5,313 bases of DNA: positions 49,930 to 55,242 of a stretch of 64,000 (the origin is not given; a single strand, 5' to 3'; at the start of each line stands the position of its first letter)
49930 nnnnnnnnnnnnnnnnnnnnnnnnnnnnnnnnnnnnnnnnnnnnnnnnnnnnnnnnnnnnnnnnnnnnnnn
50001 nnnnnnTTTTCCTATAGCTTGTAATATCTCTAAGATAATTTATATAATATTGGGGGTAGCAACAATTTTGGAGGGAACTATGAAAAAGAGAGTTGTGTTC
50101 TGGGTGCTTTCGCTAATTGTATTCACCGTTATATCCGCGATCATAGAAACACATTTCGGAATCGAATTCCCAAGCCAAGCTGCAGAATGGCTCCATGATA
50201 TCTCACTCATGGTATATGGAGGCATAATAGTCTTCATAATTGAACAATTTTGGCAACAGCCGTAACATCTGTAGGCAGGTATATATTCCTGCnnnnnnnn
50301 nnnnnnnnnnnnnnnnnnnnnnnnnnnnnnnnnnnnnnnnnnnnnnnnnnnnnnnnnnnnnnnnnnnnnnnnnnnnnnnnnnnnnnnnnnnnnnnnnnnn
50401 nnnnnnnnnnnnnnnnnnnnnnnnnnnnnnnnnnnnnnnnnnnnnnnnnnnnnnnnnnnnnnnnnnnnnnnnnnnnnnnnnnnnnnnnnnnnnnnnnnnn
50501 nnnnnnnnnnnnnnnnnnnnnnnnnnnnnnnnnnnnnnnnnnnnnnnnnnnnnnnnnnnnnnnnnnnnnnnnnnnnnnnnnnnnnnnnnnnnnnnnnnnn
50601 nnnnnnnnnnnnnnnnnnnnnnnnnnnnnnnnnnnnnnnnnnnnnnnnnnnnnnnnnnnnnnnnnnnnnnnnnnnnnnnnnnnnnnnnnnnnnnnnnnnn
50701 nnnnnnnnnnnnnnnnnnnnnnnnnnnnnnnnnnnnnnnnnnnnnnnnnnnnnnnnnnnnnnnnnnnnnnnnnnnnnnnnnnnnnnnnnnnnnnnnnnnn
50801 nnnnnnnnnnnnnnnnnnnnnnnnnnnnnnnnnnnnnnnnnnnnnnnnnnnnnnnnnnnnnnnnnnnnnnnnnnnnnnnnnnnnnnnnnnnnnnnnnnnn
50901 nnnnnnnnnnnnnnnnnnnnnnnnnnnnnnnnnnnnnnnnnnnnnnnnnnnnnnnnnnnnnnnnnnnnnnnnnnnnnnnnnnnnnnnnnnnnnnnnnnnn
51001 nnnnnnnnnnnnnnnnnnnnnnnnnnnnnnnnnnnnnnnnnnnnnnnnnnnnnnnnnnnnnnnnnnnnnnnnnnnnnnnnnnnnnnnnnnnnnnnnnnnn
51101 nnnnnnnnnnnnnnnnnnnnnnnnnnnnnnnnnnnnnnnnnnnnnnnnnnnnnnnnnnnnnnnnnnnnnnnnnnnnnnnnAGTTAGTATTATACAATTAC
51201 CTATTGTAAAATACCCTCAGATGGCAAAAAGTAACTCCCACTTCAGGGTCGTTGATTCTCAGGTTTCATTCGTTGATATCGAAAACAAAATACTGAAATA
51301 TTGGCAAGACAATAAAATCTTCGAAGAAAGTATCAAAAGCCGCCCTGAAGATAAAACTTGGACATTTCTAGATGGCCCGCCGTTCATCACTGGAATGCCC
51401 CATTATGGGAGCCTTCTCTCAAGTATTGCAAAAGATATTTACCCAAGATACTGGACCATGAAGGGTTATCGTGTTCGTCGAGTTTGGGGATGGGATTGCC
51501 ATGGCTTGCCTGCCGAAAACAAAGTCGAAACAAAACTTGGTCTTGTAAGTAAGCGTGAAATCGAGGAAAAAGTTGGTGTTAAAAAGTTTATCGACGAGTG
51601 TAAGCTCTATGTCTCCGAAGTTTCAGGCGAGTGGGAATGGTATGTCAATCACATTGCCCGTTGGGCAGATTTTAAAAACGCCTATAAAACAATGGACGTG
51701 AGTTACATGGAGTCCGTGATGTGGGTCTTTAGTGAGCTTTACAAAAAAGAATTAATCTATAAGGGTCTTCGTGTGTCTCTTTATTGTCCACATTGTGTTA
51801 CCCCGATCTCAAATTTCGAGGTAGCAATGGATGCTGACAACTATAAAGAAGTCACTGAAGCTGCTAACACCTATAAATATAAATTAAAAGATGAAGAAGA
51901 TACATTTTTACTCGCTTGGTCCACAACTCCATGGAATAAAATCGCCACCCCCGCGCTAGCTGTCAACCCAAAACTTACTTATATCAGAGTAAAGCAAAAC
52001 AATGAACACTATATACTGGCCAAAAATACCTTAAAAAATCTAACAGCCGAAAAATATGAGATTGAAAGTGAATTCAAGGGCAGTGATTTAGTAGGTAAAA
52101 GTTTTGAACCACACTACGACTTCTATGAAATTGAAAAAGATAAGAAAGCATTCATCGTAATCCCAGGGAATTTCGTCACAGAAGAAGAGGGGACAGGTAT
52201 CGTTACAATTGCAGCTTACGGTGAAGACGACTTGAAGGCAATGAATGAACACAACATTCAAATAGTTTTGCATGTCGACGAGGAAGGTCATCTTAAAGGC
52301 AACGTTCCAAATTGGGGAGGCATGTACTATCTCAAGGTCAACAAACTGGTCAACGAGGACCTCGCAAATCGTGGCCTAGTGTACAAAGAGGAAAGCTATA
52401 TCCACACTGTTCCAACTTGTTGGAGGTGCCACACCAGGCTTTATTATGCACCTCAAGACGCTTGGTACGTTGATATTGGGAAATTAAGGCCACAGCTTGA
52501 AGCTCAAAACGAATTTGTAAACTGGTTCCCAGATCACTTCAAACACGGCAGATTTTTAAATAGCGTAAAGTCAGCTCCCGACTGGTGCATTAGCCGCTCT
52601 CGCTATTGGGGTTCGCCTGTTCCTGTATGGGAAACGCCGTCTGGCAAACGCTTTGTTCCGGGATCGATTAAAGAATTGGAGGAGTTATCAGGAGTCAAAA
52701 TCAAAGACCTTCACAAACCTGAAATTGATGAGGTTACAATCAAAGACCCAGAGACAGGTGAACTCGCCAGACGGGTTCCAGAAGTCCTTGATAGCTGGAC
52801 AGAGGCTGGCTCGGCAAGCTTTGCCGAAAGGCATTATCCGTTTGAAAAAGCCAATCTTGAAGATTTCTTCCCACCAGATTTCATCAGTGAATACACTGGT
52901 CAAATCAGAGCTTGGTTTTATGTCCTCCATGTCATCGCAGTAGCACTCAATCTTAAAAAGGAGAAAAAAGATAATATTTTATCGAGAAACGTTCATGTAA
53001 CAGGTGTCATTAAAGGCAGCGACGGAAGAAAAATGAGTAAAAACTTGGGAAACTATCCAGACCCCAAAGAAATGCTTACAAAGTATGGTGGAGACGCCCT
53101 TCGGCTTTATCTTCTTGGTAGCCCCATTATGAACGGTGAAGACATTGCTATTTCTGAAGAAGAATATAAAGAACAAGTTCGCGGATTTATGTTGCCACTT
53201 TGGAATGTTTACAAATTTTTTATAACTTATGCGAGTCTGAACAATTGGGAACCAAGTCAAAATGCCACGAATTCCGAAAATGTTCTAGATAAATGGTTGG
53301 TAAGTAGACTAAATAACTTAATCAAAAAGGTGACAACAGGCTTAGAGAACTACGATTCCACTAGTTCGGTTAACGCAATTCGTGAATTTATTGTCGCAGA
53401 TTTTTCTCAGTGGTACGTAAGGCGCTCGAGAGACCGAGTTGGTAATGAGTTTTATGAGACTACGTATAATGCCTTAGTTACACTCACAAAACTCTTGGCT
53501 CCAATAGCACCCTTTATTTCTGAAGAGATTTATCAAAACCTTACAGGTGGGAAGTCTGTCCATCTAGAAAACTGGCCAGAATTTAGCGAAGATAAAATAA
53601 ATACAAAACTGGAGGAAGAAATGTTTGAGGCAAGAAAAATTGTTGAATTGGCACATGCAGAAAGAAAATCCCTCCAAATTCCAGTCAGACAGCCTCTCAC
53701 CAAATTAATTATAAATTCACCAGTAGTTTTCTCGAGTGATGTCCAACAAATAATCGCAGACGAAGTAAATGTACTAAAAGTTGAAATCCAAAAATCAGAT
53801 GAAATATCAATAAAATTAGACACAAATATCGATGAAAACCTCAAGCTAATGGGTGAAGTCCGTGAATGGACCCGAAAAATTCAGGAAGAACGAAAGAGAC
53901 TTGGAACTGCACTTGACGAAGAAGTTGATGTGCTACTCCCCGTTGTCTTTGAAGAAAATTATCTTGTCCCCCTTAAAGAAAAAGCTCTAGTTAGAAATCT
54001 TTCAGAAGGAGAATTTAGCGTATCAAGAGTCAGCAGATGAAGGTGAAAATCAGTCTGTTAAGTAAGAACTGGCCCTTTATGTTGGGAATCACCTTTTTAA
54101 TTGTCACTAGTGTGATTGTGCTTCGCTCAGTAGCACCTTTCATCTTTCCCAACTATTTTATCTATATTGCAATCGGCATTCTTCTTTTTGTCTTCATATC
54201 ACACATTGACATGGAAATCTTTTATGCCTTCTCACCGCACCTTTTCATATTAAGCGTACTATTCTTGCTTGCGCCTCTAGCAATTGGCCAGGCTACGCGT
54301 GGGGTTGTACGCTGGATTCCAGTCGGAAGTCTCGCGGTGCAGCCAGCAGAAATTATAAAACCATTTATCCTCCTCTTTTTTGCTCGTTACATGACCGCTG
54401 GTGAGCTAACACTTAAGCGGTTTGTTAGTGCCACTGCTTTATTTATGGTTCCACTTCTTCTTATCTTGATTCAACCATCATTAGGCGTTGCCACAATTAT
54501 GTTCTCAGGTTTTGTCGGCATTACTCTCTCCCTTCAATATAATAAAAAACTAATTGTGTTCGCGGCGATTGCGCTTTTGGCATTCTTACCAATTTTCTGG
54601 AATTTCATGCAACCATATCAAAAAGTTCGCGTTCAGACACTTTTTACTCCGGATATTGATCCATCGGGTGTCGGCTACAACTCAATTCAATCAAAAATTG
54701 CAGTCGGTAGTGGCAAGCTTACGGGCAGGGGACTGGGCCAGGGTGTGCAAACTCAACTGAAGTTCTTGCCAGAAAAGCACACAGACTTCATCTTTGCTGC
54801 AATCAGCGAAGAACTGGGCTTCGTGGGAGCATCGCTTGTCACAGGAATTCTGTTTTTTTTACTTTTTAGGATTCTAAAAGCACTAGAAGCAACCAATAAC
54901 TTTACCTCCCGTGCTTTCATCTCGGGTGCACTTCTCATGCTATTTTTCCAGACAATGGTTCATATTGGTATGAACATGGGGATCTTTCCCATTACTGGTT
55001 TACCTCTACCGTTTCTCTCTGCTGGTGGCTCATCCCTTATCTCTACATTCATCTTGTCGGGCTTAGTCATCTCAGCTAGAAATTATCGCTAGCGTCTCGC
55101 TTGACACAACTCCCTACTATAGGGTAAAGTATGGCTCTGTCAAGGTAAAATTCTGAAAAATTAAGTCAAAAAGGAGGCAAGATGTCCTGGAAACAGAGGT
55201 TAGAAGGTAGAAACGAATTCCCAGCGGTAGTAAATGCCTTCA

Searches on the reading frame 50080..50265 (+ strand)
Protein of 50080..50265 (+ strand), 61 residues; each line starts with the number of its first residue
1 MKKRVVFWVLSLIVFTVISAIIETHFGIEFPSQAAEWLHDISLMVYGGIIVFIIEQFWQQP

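Call 78: search_protein_families(library=ncbifam, proteins=[window:50080-50265:+], max_evalue=0.00001)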
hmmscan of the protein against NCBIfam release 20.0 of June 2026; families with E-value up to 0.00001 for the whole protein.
window:50080-50265:+ (61 aa): 0 families

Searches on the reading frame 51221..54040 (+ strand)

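Call 78: search_protein_families(library=ncbifam, proteins=[window:51221-54040:+], max_evalue=0.00001)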
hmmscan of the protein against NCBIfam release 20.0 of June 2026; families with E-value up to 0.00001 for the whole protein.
window:51221-54040:+ (939 aa): 15 families
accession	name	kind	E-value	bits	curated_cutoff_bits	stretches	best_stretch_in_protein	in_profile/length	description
TIGR00392.1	ileS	equivalog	3.2e-218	727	621.4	1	12-833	3-851/861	isoleucine--tRNA ligase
NF000257.1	MupA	exception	2.3e-187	624.9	1900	1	17-866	5-858/1024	mupirocin-resistant isoleucine--tRNA ligase MupA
NF000258.1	MupB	exception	1.8e-179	598.8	1900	1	21-857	9-849/1033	mupirocin-resistant isoleucine--tRNA ligase MupB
TIGR00422.1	valS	equivalog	4.9e-125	418.5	612.1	2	313-893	256-822/863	valine--tRNA ligase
NF009687.0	PRK13208.1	equivalog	2e-115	386.8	738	2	313-861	255-793/801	valine--tRNA ligase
NF004349.1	PRK05729.1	equivalog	2.2e-106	357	704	2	310-898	247-811/860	valine--tRNA ligase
NF040702.1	ileS_w_GNAT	exception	9.6e-67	225.5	1999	2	263-820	447-1000/1100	isoleucine--tRNA ligase, N-acetyltransferase domain-containing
NF011492.0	PRK14900.1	equivalog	4.6e-63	213.5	1783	2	309-835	262-773/1044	valine--tRNA ligase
NF008957.0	PRK12300.1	subfamily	1.5e-55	188.7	677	2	14-328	3-311/946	leucine--tRNA ligase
TIGR00395.1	leuS_arch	equivalog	9.2e-52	176.2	648.5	2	589-905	606-896/938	leucine--tRNA ligase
NF000540.1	alt_ValS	exception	5.2e-48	163.6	900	2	397-854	370-823/827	valine--tRNA ligase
TIGR00396.1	leuS_bact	equivalog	6.6e-36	123.8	548.4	2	602-796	603-781/843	leucine--tRNA ligase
TIGR00398.1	metG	equivalog_domain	4.8e-25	88.3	336.35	2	55-225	9-151/530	methionine--tRNA ligase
NF008900.0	PRK12267.1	equivalog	3.7e-16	58.8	598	1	587-806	283-511/648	methionine--tRNA ligase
NF001100.0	PRK00133.1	equivalog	4.1e-14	52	587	1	584-790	311-517/676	methionine--tRNA ligase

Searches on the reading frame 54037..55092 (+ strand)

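Call 78: search_protein_families(library=ncbifam, proteins=[window:54037-55092:+], max_evalue=0.00001)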
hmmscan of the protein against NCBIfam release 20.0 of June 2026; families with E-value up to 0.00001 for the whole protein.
window:54037-55092:+ (351 aa): 6 families
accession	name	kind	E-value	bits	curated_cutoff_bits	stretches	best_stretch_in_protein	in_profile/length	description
TIGR02210.1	rodA_shape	equivalog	3.7e-87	292.8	336.7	1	11-348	1-353/357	rod shape-determining protein RodA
TIGR02614.1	ftsW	equivalog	1.4e-72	244.7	337.5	1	16-348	14-354/357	putative lipid II flippase FtsW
NF008060.0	PRK10794.1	equivalog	3e-67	227.1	590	1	13-350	19-362/370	peptidoglycan glycosyltransferase MrdB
NF037961.1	RodA_shape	subfamily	1.8e-52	179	150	2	172-340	225-400/415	rod shape-determining protein RodA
NF008042.0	PRK10774.1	equivalog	4.8e-49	167.4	493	1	18-337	49-378/405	cell division protein FtsW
TIGR02615.1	spoVE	exception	5.5e-47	160.9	448.8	1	41-344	42-349/354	stage V sporulation protein E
